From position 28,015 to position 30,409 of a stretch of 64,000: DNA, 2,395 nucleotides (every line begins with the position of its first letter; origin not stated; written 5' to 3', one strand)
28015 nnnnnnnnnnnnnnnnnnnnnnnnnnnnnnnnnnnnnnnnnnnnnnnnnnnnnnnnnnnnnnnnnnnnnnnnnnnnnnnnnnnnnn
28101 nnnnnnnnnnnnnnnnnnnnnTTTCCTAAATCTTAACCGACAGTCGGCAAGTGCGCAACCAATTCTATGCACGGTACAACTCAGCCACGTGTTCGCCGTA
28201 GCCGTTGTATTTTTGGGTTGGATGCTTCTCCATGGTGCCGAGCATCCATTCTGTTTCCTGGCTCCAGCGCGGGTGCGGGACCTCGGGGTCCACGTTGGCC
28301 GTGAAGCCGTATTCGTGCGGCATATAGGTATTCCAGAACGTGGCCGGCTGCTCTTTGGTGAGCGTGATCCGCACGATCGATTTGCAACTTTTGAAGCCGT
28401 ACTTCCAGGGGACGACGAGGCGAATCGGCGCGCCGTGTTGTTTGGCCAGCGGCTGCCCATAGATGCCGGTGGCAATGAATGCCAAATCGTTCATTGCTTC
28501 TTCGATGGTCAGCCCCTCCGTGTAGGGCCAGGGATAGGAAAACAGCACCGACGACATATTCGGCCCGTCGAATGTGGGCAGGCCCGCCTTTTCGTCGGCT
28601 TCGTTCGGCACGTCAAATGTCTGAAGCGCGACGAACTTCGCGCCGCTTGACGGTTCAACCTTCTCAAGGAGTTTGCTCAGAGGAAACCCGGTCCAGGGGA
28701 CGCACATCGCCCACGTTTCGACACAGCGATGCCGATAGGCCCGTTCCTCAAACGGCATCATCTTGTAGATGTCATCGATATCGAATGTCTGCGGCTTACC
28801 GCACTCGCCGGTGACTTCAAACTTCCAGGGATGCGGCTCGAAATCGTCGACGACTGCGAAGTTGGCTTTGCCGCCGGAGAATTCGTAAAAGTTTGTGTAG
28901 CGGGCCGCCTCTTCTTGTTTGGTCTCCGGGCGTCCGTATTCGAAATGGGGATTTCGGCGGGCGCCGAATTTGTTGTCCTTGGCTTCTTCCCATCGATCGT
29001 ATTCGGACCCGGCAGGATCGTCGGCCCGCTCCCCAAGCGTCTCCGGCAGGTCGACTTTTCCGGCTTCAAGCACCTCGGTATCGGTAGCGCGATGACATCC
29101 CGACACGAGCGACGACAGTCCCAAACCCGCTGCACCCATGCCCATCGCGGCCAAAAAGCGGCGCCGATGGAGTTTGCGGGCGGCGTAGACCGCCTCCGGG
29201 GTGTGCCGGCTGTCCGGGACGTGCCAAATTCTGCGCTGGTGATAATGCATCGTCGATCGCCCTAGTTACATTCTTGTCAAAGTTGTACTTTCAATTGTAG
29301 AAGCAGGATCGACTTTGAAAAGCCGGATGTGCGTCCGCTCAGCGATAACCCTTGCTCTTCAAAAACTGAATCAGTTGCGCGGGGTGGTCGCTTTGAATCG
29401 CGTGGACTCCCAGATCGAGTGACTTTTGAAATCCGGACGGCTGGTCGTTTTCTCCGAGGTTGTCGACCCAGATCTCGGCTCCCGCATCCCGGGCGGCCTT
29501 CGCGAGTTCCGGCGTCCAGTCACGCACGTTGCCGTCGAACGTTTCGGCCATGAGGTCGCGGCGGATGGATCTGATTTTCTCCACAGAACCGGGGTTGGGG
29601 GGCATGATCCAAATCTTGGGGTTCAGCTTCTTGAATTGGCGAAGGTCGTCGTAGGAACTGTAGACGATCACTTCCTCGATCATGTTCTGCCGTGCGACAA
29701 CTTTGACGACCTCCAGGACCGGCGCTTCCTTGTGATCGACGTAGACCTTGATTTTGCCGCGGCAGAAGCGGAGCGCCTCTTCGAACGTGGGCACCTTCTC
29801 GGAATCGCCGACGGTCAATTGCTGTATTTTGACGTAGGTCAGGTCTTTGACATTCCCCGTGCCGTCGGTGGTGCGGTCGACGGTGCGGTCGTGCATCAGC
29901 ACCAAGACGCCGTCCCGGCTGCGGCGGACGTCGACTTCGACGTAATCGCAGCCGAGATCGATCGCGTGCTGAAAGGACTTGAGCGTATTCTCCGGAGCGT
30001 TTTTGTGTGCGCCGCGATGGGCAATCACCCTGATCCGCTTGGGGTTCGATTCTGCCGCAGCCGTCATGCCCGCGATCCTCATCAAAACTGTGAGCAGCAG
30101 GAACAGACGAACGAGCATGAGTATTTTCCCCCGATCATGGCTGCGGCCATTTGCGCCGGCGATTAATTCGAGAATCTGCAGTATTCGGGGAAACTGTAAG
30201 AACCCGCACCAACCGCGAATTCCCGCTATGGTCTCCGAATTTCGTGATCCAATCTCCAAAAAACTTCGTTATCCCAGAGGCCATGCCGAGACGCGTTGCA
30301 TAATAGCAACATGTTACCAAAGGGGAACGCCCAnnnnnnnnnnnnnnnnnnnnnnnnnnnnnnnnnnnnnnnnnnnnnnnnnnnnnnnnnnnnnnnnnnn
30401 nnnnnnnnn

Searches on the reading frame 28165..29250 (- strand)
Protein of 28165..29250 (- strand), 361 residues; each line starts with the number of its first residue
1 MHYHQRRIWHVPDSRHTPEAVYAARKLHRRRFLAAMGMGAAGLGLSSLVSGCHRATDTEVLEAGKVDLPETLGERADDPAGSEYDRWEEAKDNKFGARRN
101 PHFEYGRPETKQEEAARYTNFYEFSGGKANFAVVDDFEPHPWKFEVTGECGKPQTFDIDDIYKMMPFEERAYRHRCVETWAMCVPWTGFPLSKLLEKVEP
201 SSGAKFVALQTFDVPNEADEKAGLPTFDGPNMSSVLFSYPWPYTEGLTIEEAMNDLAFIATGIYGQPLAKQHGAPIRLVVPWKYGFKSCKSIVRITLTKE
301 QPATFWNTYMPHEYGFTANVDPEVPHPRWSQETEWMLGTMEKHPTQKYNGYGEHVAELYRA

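Call 36: search_protein_families(library=pfam, proteins=[window:28165-29250:-], max_evalue=0.001)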
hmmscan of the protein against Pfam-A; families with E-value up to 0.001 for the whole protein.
window:28165-29250:- (361 aa): 1 family
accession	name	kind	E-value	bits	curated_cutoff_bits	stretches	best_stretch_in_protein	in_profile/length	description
PF00174.25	Oxidored_molyb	-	1.9e-34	119.1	24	1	135-306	5-169/169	Oxidoreductase molybdopterin binding domain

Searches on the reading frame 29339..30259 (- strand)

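Call 36: search_protein_families(library=pfam, proteins=[window:29339-30259:-], max_evalue=0.001)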
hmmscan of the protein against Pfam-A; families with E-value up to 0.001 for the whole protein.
window:29339-30259:- (306 aa): 1 family
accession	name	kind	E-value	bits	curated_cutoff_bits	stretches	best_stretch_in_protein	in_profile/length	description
PF03009.23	GDPD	-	9.9e-34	118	23.6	1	81-230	1-155/244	Glycerophosphoryl diester phosphodiesterase family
